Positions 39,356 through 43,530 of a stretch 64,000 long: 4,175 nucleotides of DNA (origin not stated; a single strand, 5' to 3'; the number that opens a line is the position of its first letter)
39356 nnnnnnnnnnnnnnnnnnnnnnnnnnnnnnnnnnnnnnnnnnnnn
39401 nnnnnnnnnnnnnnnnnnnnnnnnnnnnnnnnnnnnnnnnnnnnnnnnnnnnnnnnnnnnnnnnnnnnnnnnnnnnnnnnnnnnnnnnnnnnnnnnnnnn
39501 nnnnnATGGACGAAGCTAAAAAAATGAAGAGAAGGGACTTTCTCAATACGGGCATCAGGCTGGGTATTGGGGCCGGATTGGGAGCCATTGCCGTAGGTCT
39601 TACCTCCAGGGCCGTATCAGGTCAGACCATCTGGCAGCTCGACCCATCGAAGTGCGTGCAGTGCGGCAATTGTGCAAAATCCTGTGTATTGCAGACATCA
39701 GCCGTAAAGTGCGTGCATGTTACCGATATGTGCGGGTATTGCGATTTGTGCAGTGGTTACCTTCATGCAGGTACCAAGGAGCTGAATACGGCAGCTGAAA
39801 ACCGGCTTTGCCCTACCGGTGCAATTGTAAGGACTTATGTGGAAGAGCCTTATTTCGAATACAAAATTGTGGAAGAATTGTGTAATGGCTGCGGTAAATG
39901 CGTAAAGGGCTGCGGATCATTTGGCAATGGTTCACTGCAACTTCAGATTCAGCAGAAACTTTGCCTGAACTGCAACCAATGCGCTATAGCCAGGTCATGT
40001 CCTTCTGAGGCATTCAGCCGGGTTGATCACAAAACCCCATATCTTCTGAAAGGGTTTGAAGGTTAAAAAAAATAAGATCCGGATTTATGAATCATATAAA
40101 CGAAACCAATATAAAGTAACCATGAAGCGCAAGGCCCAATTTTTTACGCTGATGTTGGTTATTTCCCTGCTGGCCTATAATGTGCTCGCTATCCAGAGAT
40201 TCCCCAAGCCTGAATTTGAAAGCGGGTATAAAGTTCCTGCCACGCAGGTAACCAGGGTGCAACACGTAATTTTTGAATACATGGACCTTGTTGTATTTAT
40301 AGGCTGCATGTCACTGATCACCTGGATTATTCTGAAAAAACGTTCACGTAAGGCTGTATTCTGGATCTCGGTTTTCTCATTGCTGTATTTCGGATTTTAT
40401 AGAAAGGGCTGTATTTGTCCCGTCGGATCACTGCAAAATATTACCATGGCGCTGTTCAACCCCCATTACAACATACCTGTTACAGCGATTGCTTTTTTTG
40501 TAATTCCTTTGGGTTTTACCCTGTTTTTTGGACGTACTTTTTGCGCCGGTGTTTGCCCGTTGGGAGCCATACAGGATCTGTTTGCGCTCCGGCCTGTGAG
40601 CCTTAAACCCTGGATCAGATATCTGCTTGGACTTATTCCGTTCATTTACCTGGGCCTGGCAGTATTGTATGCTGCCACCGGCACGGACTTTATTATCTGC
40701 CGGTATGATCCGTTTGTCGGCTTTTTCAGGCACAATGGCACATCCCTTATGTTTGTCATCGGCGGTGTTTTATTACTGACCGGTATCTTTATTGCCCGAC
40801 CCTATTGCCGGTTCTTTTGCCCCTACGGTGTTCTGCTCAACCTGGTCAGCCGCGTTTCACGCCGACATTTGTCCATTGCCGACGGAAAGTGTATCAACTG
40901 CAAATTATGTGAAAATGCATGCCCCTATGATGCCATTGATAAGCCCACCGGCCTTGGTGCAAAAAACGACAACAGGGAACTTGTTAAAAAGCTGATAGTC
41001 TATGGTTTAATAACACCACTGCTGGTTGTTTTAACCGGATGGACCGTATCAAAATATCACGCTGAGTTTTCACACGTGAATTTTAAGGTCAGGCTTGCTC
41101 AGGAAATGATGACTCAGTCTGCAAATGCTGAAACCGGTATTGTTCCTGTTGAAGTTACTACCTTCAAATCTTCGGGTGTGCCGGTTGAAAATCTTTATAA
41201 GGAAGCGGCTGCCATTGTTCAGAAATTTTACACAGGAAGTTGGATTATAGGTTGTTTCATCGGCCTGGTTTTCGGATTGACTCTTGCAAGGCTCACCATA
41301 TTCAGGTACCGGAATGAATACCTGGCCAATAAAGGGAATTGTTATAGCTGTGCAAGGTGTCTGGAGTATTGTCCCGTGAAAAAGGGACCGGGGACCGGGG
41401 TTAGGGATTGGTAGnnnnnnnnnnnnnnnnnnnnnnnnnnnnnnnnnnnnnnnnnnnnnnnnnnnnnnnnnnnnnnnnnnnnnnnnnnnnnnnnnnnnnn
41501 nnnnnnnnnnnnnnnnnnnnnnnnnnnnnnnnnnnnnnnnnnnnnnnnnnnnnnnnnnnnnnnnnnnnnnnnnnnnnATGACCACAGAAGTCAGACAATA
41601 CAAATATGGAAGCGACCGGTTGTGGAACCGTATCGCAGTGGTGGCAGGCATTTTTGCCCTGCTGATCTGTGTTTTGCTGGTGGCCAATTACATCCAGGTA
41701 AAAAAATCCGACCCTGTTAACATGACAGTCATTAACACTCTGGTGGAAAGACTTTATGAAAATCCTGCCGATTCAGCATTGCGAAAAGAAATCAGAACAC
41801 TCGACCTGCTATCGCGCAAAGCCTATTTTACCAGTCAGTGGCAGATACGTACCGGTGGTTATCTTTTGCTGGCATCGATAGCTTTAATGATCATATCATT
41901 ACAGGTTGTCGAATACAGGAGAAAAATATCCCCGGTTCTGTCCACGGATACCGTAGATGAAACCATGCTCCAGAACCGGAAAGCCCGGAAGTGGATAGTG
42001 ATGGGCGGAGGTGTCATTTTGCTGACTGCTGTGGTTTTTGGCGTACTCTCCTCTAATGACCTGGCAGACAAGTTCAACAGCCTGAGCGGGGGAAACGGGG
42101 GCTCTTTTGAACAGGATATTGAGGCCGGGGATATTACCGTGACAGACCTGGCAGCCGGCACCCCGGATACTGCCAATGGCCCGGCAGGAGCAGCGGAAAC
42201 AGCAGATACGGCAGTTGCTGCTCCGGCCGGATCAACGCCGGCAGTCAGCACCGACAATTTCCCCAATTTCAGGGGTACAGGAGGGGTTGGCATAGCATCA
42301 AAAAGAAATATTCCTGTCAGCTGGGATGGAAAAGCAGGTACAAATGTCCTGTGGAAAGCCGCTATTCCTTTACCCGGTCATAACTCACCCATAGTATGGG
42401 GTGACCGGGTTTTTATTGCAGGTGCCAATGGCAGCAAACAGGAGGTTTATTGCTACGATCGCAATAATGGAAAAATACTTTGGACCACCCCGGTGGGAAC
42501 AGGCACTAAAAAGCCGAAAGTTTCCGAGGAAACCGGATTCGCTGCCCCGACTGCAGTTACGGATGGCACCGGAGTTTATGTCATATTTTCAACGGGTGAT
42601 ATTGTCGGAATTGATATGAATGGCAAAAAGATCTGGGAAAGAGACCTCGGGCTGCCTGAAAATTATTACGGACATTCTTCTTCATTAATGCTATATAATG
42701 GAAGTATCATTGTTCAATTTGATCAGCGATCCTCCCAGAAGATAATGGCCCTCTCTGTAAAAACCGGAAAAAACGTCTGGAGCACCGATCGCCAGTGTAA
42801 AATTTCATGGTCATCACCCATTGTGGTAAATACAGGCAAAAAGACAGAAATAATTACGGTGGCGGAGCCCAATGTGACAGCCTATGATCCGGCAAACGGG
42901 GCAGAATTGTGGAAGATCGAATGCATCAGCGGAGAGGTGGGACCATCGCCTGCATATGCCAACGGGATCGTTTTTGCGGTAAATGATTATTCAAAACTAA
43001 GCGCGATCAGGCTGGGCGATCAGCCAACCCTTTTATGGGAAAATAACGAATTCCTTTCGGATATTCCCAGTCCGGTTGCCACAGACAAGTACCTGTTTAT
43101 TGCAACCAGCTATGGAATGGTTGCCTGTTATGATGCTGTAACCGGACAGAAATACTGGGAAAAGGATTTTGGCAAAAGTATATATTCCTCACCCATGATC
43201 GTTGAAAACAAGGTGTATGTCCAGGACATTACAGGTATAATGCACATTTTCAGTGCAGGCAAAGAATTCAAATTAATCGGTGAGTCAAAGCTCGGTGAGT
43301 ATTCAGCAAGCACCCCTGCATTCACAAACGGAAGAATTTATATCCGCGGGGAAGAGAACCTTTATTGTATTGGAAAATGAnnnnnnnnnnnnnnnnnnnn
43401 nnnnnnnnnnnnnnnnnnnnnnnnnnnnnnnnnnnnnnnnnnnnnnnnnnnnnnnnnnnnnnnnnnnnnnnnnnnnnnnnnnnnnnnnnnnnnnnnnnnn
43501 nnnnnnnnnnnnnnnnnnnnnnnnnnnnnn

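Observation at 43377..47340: Soluble complex-I N-module look-alike embedded in an exported-protein operon by ATGA overlaps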

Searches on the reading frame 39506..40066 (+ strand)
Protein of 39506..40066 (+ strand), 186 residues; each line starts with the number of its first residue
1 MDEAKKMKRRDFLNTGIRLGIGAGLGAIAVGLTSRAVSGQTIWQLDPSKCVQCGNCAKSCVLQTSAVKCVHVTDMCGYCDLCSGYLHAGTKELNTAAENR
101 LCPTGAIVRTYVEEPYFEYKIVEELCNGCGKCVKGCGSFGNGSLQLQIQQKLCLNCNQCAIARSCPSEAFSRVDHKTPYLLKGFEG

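Call 7: search_protein_families(library=pfam, proteins=[window:39506-40066:+], max_evalue=0.01)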
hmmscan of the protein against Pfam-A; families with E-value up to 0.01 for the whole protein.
window:39506-40066:+ (186 aa): 8 families
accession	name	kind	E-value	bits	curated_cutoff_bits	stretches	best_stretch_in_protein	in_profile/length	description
PF12838.12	Fer4_7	-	5.3e-10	40.1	27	2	101-136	11-48/52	4Fe-4S dicluster domain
PF12837.12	Fer4_6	-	1.8e-08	34.3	25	2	121-136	4-19/24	4Fe-4S binding domain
PF00037.32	Fer4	-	5.2e-08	32.8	21.1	1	45-60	3-18/24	4Fe-4S binding domain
PF14697.11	Fer4_21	-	3.7e-07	30.6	35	0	118-136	33-51/59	4Fe-4S dicluster domain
PF13237.11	Fer4_10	-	3.2e-05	24.2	25.5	0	147-167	3-21/53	4Fe-4S dicluster domain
PF25160.1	LdpA_Fe-S-bd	-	0.00029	21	27.6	1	100-136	11-38/49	LdpA Fe-S cluster-binding domain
PF13187.11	Fer4_9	-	0.00039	20.8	27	0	102-137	12-48/52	4Fe-4S dicluster domain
PF12797.12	Fer4_2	-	0.0013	19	24.5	1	46-60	6-20/22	4Fe-4S binding domain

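Call 8: search_protein_families(library=ncbifam, proteins=[window:39506-40066:+], max_evalue=0.001)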
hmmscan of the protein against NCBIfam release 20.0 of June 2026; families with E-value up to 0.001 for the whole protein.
window:39506-40066:+ (186 aa): 5 families
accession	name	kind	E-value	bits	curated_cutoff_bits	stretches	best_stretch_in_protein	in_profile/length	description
NF058577.1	FdxA_fam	equivalog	3.3e-08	33.6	65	1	38-61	26-49/52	4Fe-4S ferredoxin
NF045874.1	Vhu_polyferre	exception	1.4e-05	24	600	0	43-92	324-373/381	F420-non-reducing hydrogenase associated-polyferredoxin VhuB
TIGR03336.1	IOR_alpha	equivalog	8.4e-05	21.1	650.9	0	112-170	538-595/595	indolepyruvate ferredoxin oxidoreductase subunit alpha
NF043069.1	T4HPD_activ_SAM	equivalog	0.00024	20.6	425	0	118-173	45-100/299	trans-4-hydroxy-L-proline dehydratase activase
TIGR02912.1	sulfite_red_C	equivalog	0.00074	18.6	324.1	0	122-176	167-224/314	sulfite reductase subunit C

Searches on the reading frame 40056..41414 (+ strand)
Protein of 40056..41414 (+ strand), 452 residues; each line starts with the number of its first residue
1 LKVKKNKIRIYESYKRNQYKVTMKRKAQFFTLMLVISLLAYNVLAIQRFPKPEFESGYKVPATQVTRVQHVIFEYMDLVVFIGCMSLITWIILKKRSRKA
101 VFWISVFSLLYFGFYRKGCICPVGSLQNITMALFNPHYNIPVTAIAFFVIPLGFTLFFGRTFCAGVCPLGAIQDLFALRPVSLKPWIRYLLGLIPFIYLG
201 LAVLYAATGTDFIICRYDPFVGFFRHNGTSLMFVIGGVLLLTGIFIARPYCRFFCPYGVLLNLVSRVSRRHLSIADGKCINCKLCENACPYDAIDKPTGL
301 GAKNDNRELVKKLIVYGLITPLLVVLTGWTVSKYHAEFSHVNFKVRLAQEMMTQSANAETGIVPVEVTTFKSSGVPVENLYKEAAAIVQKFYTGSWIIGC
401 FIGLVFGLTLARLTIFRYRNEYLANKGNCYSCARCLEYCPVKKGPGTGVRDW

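Call 7: search_protein_families(library=pfam, proteins=[window:40056-41414:+], max_evalue=0.01)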
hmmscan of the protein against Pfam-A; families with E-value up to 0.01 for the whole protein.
window:40056-41414:+ (452 aa): 12 families
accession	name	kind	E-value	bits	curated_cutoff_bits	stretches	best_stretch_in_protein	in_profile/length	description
PF12801.12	Fer4_5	-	1.5e-16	60.5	22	2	142-177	3-38/48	4Fe-4S binding domain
PF12838.12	Fer4_7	-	1.6e-09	38.5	27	1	251-293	8-52/52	4Fe-4S dicluster domain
PF00037.32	Fer4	-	1.2e-08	34.8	21.1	1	277-295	6-24/24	4Fe-4S binding domain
PF13484.11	Fer4_16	-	2.4e-07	31.9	30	1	278-302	1-26/66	4Fe-4S double cluster binding domain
PF14697.11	Fer4_21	-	7.1e-07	29.7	35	1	251-294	14-57/59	4Fe-4S dicluster domain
PF13187.11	Fer4_9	-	1.5e-06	28.6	27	1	277-294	35-52/52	4Fe-4S dicluster domain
PF25160.1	LdpA_Fe-S-bd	-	2.2e-05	24.6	27.6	0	427-442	26-41/49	LdpA Fe-S cluster-binding domain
PF13183.11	Fer4_8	-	6.5e-05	23.8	27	0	278-293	4-19/68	4Fe-4S dicluster domain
PF12837.12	Fer4_6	-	0.00012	22.2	25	1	276-294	6-24/24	4Fe-4S binding domain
PF13237.11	Fer4_10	-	0.00031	21.1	25.5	0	273-295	3-27/53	4Fe-4S dicluster domain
PF12797.12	Fer4_2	-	0.00066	19.9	24.5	1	274-291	5-22/22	4Fe-4S binding domain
PF12800.12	Fer4_4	-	0.0011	19.6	24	1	278-292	3-17/17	4Fe-4S binding domain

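Call 8: search_protein_families(library=ncbifam, proteins=[window:40056-41414:+], max_evalue=0.001)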
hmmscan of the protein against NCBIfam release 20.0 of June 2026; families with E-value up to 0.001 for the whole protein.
window:40056-41414:+ (452 aa): 25 families
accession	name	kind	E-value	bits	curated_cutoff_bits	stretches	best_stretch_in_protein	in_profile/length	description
TIGR02163.1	napH_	subfamily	5.2e-11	42.5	213.05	1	145-298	64-222/255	NapH/MauN family ferredoxin-type protein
NF007013.0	PRK09477.1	equivalog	5.3e-10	38.8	234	1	146-298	88-245/286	quinol dehydrogenase ferredoxin subunit NapH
TIGR01971.1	NuoI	subfamily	3.8e-08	33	113.05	1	270-299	74-103/121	NADH-quinone oxidoreductase, chain I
NF058577.1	FdxA_fam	equivalog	1.3e-07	31.7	65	0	278-295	8-25/52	4Fe-4S ferredoxin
NF038196.1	ferrodoxin_EFR1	subfamily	1.9e-06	28.1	75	0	269-295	177-202/242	EFR1 family ferrodoxin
NF004541.0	PRK05888.2-2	equivalog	2.1e-06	27.7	217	1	237-296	55-113/168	NADH-quinone oxidoreductase subunit NuoI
NF042909.1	FMH_DH_FwdF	exception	4.7e-06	25.9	375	1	271-295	172-196/336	tungsten-dependent formylmethanofuran dehydrogenase subunit FwdF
NF040864.1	HgcB_ferredoxin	equivalog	4.8e-06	26.3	99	0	251-302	22-69/93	mercury methylation ferredoxin HgcB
NF046105.1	TransRegNosR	equivalog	8.2e-06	24.4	1000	1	75-297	408-647/680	transcriptional regulator NosR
NF006221.0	PRK08348.1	subfamily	1.1e-05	25.1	124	0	251-296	52-94/136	NADH-plastoquinone oxidoreductase subunit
NF004546.0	PRK05888.3-3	equivalog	1.7e-05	24.3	260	0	270-389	57-174/196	NADH-quinone oxidoreductase subunit NuoI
NF045490.1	FdxA_Protbact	equivalog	2.1e-05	24.7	135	1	271-302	32-63/104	ferredoxin FdxA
NF004537.0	PRK05888.1-3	equivalog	3.6e-05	23.4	163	0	274-294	63-85/204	NADH-quinone oxidoreductase subunit NuoI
NF004538.0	PRK05888.1-4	equivalog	0.00013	21.6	135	1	274-297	97-120/162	NADH-quinone oxidoreductase subunit NuoI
TIGR04395.1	cutC_activ_rSAM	equivalog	0.00014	21.2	360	0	250-295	61-104/309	choline TMA-lyase-activating enzyme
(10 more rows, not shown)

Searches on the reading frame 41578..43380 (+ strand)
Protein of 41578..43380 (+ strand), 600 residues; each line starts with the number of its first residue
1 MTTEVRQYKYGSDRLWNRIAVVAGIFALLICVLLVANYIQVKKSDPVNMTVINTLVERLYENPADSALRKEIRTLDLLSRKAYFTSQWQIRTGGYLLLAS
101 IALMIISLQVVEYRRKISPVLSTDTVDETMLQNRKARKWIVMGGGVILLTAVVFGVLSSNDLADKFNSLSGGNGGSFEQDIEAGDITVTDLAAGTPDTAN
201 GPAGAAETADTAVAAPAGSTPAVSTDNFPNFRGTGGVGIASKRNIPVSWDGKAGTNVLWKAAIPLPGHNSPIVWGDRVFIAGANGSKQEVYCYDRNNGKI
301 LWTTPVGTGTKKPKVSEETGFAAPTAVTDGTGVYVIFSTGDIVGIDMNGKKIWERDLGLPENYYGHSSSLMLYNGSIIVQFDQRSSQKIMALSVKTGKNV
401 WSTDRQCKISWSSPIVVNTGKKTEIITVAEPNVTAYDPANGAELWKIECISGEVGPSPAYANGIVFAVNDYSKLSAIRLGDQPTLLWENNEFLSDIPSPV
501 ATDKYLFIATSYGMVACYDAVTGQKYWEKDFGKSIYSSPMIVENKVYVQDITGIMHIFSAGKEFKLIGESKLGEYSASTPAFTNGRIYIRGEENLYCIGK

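Call 7: search_protein_families(library=pfam, proteins=[window:41578-43380:+], max_evalue=0.01)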
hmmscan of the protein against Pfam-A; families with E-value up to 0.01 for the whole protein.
window:41578-43380:+ (600 aa): 3 families
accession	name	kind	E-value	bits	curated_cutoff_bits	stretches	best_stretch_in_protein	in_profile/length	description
PF13360.13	PQQ_2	-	2e-32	113.2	27.6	3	242-361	41-150/233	Outer membrane protein assembly factor BamB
PF13570.13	Beta-prop_ACSF4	-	1.8e-22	80.6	133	2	386-560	28-202/329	Beta-alanine-activating enzyme, beta-propeller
PF01011.28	PQQ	-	2.3e-07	30.4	26.7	0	498-531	52-85/595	Glucose/ethanol/alcohol dehydrogenase, beta-propeller domain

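Call 8: search_protein_families(library=ncbifam, proteins=[window:41578-43380:+], max_evalue=0.001)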
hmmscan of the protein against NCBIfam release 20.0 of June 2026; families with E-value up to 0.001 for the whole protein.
window:41578-43380:+ (600 aa): 6 families
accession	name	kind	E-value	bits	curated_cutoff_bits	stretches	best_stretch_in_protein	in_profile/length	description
TIGR03300.1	assembly_YfgL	equivalog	7.3e-24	84.1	285.2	1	271-588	61-365/377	outer membrane protein assembly factor BamB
NF008351.0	PRK11138.1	equivalog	2.9e-16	58.9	423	2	330-489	69-231/394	outer membrane protein assembly factor BamB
TIGR03075.1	PQQ_enz_alc_DH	subfamily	2.8e-11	42.8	480.05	0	270-403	64-197/530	PQQ-dependent dehydrogenase, methanol/ethanol family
TIGR04528.1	acido_non_PQQ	subfamily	1e-08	34.4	650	1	385-450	399-462/493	acido-empty-quinoprotein group A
NF053615.1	SerThrKinAfsKStmc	equivalog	3.7e-06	25.9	1300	1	346-560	547-761/809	protein serine/threonine kinase AfsK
TIGR03074.1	PQQ_membr_DH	subfamily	0.0008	17.4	832.65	0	512-565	354-406/783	membrane-bound PQQ-dependent dehydrogenase, glucose/quinate/shikimate family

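Call 42: search_solved_structures(query=window:41578-43380:+, max_evalue=0.01)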
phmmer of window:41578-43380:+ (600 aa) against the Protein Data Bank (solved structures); distinct sequences matched with E-value up to 0.01: 3.
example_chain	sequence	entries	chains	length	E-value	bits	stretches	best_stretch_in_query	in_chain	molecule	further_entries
6zcv_A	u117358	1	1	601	2.6e-08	35.9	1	320-456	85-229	Quinoprotein ethanol dehydrogenase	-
6zcw_A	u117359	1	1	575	3.3e-08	35.5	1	320-456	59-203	Quinoprotein ethanol dehydrogenase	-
1kb0_A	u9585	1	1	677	0.0007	21.2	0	505-553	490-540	quinohemoprotein alcohol dehydrogenase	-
